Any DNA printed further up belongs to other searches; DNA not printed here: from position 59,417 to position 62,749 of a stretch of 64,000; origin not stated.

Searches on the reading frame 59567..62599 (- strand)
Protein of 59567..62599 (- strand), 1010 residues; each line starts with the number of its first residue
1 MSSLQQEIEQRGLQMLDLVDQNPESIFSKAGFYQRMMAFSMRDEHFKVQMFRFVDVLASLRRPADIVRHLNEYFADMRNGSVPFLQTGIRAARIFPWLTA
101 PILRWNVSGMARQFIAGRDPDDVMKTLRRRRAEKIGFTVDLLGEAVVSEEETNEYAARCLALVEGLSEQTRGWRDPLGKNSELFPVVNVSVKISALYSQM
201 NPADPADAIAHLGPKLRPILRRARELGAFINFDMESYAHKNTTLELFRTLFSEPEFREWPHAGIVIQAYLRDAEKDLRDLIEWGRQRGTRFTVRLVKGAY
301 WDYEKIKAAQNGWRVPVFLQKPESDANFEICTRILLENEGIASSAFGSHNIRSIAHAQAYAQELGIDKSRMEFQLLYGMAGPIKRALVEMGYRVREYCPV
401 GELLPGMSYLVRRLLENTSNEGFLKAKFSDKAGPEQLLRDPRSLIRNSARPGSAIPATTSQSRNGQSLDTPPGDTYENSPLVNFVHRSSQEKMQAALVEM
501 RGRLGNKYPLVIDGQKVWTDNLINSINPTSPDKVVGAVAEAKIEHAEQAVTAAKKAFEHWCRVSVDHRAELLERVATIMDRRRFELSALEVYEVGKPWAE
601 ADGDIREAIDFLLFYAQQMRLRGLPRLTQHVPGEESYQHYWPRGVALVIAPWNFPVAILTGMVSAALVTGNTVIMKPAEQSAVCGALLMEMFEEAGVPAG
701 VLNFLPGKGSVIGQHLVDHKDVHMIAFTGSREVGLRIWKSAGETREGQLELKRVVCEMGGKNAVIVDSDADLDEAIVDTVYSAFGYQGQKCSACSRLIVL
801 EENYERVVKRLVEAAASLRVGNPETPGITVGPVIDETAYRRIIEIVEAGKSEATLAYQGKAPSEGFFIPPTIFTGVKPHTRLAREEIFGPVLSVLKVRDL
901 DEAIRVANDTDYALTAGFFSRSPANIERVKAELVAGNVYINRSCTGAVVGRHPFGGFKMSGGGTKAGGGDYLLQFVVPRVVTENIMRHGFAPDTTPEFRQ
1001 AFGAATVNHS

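Call 91: search_protein_families(library=pfam, proteins=[window:59567-62599:-], max_evalue=0.0001)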
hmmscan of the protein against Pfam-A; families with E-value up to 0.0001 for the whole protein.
window:59567-62599:- (1010 aa): 4 families
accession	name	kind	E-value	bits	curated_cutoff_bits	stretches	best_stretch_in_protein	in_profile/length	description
PF00171.27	Aldedh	-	8e-151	503.1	23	1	522-976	8-456/461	Aldehyde dehydrogenase family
PF01619.24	Pro_dh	-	9.7e-93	311.2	27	1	123-425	1-277/278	Proline dehydrogenase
PF18083.6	PutA_N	-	7.1e-22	78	25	1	6-114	2-113/113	Proline utilization A N-terminal domain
PF05893.19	LuxC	-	8.9e-05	22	21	0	628-812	74-256/401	Acyl-CoA reductase (LuxC)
